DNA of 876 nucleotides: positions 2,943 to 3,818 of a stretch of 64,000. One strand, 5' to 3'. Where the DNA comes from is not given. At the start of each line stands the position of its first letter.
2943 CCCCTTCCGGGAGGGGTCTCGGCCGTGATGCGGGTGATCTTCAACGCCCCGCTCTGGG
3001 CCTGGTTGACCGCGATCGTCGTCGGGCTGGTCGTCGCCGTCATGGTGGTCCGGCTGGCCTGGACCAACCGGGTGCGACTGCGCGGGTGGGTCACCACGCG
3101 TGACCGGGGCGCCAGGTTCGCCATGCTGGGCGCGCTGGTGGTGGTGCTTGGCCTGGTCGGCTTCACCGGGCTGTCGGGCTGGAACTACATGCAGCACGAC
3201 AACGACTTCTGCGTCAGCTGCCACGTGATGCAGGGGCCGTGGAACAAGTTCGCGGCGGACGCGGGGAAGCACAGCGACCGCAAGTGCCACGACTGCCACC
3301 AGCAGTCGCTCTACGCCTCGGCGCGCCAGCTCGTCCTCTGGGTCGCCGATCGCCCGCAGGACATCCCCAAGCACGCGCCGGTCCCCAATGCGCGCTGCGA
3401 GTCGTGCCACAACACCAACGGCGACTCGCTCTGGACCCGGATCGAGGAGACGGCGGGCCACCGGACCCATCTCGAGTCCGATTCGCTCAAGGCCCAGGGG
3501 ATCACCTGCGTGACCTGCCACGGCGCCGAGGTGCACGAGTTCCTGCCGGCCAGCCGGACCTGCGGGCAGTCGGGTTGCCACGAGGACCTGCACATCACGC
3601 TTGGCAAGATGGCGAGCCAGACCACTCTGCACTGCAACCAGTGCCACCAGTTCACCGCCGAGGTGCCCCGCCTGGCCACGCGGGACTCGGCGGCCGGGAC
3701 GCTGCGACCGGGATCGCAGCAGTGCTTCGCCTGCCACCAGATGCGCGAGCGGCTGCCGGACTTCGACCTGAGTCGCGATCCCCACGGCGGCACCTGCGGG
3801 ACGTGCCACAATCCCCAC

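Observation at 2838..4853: A 20-haem-motif protein fusing a NapC/NirT-like membrane quinol dehydrogenase head to a long haem wire via a Pro-rich linker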

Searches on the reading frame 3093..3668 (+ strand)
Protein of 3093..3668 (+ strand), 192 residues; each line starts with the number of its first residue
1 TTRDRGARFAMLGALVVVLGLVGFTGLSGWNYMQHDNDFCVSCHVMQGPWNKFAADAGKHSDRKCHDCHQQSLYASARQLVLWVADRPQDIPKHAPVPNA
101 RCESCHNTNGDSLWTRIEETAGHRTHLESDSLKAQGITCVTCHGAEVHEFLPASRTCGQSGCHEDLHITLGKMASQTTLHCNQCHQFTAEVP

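Call 23: search_solved_structures(query=A3, max_evalue=10, show_alignments=4)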
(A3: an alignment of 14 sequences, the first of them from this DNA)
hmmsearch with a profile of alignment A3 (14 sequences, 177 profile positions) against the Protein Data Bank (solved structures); distinct sequences matched with E-value up to 10: 8.
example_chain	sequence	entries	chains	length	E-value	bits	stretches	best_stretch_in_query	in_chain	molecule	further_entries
2j7a_C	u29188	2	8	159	2.5e-06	30.6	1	6-112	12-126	CYTOCHROME C QUINOL DEHYDROGENASE NRFH | NAPC/NIRT CYTOCHROME C FAMILY PROTEIN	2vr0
3cyr_A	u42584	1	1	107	0.013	18.4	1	135-172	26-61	CYTOCHROME C3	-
1i77_A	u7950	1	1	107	0.016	18.2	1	135-171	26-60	CYTOCHROME C3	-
1gm4_A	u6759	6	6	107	0.016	18.2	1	135-171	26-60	CYTOCHROME C3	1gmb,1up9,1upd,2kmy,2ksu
8hkx_S27A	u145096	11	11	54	0.2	14.6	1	126-162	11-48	30S ribosomal protein S27ae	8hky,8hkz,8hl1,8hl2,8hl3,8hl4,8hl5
7q21_C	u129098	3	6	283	1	12.3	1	125-147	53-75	Cytochrome bc1 complex cytochrome c subunit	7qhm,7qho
1x6a_A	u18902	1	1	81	1.7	11.6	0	37-72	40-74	LIM domain kinase 2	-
1jju_A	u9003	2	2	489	5.6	9.9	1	96-119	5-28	QUINOHEMOPROTEIN AMINE DEHYDROGENASE | quinohemoprotein amine dehydrogenase 60 kDa subunit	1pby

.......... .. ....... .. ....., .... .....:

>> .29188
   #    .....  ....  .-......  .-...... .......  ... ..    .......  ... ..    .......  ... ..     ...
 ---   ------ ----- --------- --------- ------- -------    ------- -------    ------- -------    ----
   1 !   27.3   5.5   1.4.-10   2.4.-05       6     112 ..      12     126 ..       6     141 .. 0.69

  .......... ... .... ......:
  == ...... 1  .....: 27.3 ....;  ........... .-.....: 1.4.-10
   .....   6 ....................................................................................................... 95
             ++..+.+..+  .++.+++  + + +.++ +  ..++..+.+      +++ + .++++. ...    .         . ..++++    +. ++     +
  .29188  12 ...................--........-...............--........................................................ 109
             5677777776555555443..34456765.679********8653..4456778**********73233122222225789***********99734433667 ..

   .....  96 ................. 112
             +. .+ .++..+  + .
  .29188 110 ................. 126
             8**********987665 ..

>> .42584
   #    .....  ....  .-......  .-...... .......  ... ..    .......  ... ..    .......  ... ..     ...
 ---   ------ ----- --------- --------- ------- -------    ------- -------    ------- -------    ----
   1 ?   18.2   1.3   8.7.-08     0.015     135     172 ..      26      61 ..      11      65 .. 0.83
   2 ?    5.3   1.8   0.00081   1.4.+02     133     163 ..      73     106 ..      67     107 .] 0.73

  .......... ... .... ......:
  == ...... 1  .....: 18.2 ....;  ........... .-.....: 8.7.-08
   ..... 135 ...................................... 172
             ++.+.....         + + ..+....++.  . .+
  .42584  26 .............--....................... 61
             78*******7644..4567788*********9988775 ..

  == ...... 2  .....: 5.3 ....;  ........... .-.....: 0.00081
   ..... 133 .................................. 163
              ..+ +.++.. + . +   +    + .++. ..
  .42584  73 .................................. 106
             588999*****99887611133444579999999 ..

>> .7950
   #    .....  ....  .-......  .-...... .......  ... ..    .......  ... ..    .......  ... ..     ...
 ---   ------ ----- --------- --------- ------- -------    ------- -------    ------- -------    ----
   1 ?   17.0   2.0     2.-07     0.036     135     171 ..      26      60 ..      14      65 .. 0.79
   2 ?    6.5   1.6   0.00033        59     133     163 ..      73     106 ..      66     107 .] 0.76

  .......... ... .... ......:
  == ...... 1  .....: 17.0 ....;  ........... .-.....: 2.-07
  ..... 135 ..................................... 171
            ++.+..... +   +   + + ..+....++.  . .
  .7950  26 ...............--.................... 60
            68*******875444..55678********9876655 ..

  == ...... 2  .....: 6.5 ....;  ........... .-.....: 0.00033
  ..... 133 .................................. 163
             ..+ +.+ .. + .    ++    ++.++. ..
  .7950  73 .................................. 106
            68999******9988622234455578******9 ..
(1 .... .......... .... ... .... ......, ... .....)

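Call 24: search_protein_families(library=pfam, alignment_id=A3, max_evalue=0.01)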
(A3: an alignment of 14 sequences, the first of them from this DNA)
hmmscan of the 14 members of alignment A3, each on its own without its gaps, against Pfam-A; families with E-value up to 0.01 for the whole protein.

A. member 1, seq(177 aa): 3 families
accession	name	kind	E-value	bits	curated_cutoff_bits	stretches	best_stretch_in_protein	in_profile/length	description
PF03264.19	Cytochrom_NNT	-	1.9e-07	31.4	24.1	1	11-70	10-73/174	NapC/NirT cytochrome c family, N-terminal region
PF14537.11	Cytochrom_c3_2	-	0.00028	21.7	25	1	39-108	8-66/79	Cytochrome c3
PF14522.11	Cytochrome_C7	-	0.00066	19.9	24.8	0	94-163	8-66/67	Cytochrome c7 and related cytochrome c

B. families by the number of members that match (of 14 scanned): 6 families
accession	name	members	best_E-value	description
PF14522.11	Cytochrome_C7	14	5.7e-05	Cytochrome c7 and related cytochrome c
PF14537.11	Cytochrom_c3_2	14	0.00012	Cytochrome c3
PF03264.19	Cytochrom_NNT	13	1e-07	NapC/NirT cytochrome c family, N-terminal region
PF02085.21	Cytochrom_CIII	3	0.0011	Class III cytochrome C family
PF13435.11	Cytochrome_C554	3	0.0017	Cytochrome c554 and c-prime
PF22113.1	Mtrc-MtrF_II-IV_dom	1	6e-05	Outer membrane cytochrome MtrC/MtrF-like, domains II/IV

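Call 29: search_protein_representatives(alignment_id=A3)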
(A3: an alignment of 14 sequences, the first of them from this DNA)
Query: 14 sequences, 177 profile positions. Proteins with E-value up to 0.001 (for the whole library): 437; up to 1e-10: 192; up to 1e-30: 74. The best 150 are listed.
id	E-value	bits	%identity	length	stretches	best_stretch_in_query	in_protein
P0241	3.6e-82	290.7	-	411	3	2-177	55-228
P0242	1.5e-80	285.4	-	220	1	11-177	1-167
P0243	1.1e-77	276.0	-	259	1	2-173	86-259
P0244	6.9e-75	267.0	-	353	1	7-177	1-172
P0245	5.4e-69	247.8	-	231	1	2-168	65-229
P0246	5.8e-69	247.7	-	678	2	5-177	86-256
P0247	9.5e-68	243.7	-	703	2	2-175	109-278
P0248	4.4e-67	241.5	-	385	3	2-174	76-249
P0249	3.9e-65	235.2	-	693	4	2-177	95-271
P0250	7.2e-65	234.3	-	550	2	33-177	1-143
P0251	2.5e-64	232.6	-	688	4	6-175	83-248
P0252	1.9e-60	219.9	-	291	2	46-177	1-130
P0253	1.9e-60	219.9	-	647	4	5-177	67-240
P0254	2.8e-60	219.4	-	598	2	3-174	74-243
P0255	9.4e-60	217.7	-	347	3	3-175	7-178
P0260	6.9e-55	201.8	-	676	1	3-176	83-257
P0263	6.1e-52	192.2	-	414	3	8-177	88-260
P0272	1.7e-47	177.8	-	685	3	2-177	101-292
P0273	2.5e-47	177.2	-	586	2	15-176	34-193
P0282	5.4e-45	169.6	-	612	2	5-175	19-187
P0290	3.5e-39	150.7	-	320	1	10-174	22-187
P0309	1.3e-31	126.0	-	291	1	11-174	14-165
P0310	1.4e-31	125.9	-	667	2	11-175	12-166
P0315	4.2e-30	121.1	-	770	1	10-174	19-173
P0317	1.7e-29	119.1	-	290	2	11-174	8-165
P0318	2.2e-29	118.8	-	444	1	15-169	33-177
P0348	2.8e-24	102.1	-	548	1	25-174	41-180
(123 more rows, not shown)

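Call 34: list_cluster_members(proteins=[P0273, P0282, P0310, P0315, P0309, P0317, P0318, P0260, P0272, P0348])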
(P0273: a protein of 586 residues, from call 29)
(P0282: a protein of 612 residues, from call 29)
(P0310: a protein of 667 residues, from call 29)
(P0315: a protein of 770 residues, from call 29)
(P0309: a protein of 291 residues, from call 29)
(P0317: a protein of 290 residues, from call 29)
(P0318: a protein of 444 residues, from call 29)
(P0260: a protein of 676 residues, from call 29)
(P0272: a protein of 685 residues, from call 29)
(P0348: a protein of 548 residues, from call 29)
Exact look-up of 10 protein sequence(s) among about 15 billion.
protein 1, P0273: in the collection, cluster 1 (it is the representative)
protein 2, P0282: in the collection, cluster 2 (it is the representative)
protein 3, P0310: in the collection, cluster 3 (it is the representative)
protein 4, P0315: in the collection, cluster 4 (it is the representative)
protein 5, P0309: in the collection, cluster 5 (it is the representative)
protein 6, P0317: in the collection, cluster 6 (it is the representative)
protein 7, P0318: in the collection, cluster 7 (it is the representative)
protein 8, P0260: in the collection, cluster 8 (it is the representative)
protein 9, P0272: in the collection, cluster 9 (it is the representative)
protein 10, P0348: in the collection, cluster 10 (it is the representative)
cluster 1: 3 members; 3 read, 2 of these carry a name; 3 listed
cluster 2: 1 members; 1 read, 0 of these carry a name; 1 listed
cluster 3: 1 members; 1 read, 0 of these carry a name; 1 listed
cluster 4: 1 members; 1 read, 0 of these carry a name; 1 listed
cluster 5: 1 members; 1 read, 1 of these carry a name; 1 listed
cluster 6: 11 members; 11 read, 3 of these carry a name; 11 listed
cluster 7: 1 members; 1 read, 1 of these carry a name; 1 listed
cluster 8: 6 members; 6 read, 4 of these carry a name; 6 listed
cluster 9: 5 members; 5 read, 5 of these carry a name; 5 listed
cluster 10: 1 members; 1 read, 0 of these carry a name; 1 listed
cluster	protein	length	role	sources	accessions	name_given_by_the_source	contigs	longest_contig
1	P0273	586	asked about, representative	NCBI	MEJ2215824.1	MAG: hypothetical protein P8099_04325 [Gemmatimonadota bacterium]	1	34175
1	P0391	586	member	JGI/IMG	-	nitrate/TMAO reductase-like tetraheme cytochrome c subunit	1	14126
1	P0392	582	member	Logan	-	-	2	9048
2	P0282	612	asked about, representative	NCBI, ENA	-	-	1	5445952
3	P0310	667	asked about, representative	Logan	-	-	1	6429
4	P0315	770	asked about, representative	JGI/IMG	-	-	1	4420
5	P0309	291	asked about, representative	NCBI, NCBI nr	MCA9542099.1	MAG: NapC/NirT family cytochrome c, partial [Myxococcales bacterium] | NapC/NirT family cytochrome c [Myxococcales bacterium]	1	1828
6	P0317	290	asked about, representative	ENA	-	-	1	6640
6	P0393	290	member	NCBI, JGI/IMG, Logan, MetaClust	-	\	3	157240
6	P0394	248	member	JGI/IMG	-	hypothetical protein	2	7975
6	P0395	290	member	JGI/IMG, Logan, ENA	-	nitrate/TMAO reductase-like tetraheme cytochrome c subunit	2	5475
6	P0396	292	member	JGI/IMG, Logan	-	-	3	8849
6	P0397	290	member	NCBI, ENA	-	-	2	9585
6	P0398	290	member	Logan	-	-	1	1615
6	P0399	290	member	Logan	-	-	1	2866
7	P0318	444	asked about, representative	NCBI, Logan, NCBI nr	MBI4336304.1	MAG: hypothetical protein HY683_00545 [Chloroflexi bacterium] | hypothetical protein [Chloroflexota bacterium]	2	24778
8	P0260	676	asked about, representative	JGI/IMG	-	hypothetical protein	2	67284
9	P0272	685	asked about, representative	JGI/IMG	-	hypothetical protein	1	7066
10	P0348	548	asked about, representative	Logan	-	-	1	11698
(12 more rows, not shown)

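Call 56: find_encoding_contigs(protein=P0282, flank=8000, max_places=1)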
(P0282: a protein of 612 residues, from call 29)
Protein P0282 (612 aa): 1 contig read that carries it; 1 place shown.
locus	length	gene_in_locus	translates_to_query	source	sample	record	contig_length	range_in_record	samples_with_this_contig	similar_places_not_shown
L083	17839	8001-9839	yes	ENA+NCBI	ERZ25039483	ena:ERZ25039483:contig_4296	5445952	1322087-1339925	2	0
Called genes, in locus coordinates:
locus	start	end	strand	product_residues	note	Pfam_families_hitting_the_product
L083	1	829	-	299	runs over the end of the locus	PF01292:Ni_hydr_CYTB (faint)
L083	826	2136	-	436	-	PF00684:DnaJ_CXXCXGXG (faint), PF02085:Cytochrom_CIII (faint), PF09699:Paired_CXXCH_1 (faint), PF14522:Cytochrome_C7 (faint), PF14537:Cytochrom_c3_2 (faint), PF22113:Mtrc-MtrF_II-IV_dom (faint), PF22678:Cytochrom_c_NrfB-like (faint)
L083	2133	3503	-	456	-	PF00072:Response_reg, PF00158:Sigma54_activat, PF14532:Sigma54_activ_2, PF01078:Mg_chelatase (faint), PF13191:AAA_16 (weak), PF07728:AAA_5 (weak), PF25601:AAA_lid_14, PF02954:HTH_8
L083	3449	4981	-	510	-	PF00512:HisKA, PF02518:HATPase_c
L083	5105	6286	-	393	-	-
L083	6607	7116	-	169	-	PF13442:Cytochrome_CBB3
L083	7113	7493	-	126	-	PF13432:TPR_16 (faint), PF07719:TPR_2 (faint), PF13428:TPR_14 (faint)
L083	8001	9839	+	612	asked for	PF02085:Cytochrom_CIII (faint), PF14522:Cytochrome_C7 (faint), PF14537:Cytochrom_c3_2 (faint)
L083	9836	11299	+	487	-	-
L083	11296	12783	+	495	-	PF09699:Paired_CXXCH_1 (faint), PF14522:Cytochrome_C7 (faint)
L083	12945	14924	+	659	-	PF01578:Cytochrom_C_asm, PF16327:CcmF_C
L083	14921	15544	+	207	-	PF00578:AhpC-TSA, PF08534:Redoxin, PF13098:Thioredoxin_2, PF00085:Thioredoxin (faint), PF13905:Thioredoxin_8 (weak)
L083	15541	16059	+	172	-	PF03918:CcmH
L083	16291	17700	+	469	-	PF00072:Response_reg, PF00158:Sigma54_activat, PF01078:Mg_chelatase (faint), PF14532:Sigma54_activ_2, PF07724:AAA_2 (weak), PF07728:AAA_5, PF25601:AAA_lid_14, PF02954:HTH_8, +1 more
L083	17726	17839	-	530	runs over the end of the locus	PF08448:PAS_4, PF01590:GAF, PF13185:GAF_2, PF00512:HisKA, PF02518:HATPase_c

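Call 57: find_encoding_contigs(protein=P0393, flank=7000, max_places=2)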
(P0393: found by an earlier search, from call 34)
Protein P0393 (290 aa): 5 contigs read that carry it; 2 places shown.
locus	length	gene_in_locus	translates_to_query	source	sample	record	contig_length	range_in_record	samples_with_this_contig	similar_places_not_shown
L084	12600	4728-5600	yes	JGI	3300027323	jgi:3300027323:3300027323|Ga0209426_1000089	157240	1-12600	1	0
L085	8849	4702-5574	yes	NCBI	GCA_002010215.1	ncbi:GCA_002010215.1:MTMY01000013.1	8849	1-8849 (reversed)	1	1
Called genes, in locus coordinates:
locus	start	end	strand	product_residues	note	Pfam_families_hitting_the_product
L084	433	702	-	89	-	-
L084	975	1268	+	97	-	-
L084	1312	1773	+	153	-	PF14522:Cytochrome_C7 (faint), PF09699:Paired_CXXCH_1 (faint), PF14537:Cytochrom_c3_2 (faint)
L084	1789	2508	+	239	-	PF00037:Fer4 (weak), PF12797:Fer4_2 (weak), PF12837:Fer4_6 (weak), PF12838:Fer4_7, PF13183:Fer4_8 (weak), PF13187:Fer4_9 (weak), PF13247:Fer4_11, PF00037:Fer4, +11 more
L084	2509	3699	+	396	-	PF03916:NrfD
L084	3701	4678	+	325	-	PF14537:Cytochrom_c3_2 (faint), PF03264:Cytochrom_NNT, PF02085:Cytochrom_CIII (weak), PF14522:Cytochrome_C7 (weak)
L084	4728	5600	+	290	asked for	PF03264:Cytochrom_NNT (faint), PF14537:Cytochrom_c3_2 (faint), PF14522:Cytochrome_C7 (weak)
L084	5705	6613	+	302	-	PF14522:Cytochrome_C7 (faint), PF14537:Cytochrom_c3_2 (faint), PF22113:Mtrc-MtrF_II-IV_dom (faint)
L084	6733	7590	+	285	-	PF14522:Cytochrome_C7 (faint), PF14537:Cytochrom_c3_2 (weak)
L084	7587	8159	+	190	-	PF13442:Cytochrome_CBB3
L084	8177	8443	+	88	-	-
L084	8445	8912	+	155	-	PF00355:Rieske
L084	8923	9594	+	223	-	PF01292:Ni_hydr_CYTB (weak), PF00033:Cytochrome_B, PF14358:DUF4405 (weak), PF13631:Cytochrom_B_N_2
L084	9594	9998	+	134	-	PF00032:Cytochrom_B_C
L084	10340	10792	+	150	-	PF14522:Cytochrome_C7 (faint)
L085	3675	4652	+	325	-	PF14537:Cytochrom_c3_2 (faint), PF03264:Cytochrom_NNT, PF02085:Cytochrom_CIII (weak), PF14522:Cytochrome_C7 (weak)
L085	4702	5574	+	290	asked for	PF03264:Cytochrom_NNT (faint), PF14537:Cytochrom_c3_2 (faint), PF14522:Cytochrome_C7 (weak)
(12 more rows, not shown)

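Call 58: find_encoding_contigs(protein=P0310, flank=7000, max_places=1)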
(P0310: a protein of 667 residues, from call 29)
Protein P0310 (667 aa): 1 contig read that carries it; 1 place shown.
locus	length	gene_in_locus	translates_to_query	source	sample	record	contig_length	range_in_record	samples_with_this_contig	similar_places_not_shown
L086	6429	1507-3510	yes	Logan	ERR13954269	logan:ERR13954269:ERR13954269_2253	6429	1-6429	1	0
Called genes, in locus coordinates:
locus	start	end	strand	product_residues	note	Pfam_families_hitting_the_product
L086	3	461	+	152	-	?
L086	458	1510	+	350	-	PF14522:Cytochrome_C7 (faint)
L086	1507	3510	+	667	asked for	PF03264:Cytochrom_NNT (weak), PF14522:Cytochrome_C7 (faint), PF22113:Mtrc-MtrF_II-IV_dom (faint), PF02085:Cytochrom_CIII (faint), PF14537:Cytochrom_c3_2 (faint)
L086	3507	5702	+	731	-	PF01391:Collagen, PF14522:Cytochrome_C7 (faint), PF14537:Cytochrom_c3_2 (faint), PF22113:Mtrc-MtrF_II-IV_dom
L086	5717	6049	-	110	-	-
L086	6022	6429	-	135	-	?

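Call 60: find_encoding_contigs(protein=P0263, flank=6000, max_places=2)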
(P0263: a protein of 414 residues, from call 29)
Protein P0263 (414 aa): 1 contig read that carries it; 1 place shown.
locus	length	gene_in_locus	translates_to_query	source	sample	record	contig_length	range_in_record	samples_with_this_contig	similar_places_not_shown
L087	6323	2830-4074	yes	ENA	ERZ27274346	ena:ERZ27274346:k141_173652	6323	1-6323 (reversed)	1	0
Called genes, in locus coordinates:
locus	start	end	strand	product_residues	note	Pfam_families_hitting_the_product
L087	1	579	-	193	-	?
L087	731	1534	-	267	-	PF06439:3keto-disac_hyd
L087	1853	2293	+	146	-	PF01627:Hpt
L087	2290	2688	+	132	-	PF00072:Response_reg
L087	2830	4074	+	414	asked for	PF14522:Cytochrome_C7 (faint), PF14537:Cytochrom_c3_2 (faint)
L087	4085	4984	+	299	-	PF00561:Abhydrolase_1, PF12697:Abhydrolase_6, PF12146:Hydrolase_4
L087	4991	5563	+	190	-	PF00413:Peptidase_M10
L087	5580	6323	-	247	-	?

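Call 61: find_encoding_contigs(protein=P0290, flank=6000, max_places=2)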
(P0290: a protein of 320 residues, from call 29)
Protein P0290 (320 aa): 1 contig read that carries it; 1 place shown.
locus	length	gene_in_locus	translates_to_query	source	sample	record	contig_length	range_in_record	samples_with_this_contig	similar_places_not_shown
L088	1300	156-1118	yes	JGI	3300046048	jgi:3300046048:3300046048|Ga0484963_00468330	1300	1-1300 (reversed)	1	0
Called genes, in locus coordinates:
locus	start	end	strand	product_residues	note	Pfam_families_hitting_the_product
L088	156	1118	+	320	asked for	PF03264:Cytochrom_NNT (weak), PF14522:Cytochrome_C7 (faint), PF14537:Cytochrom_c3_2 (faint)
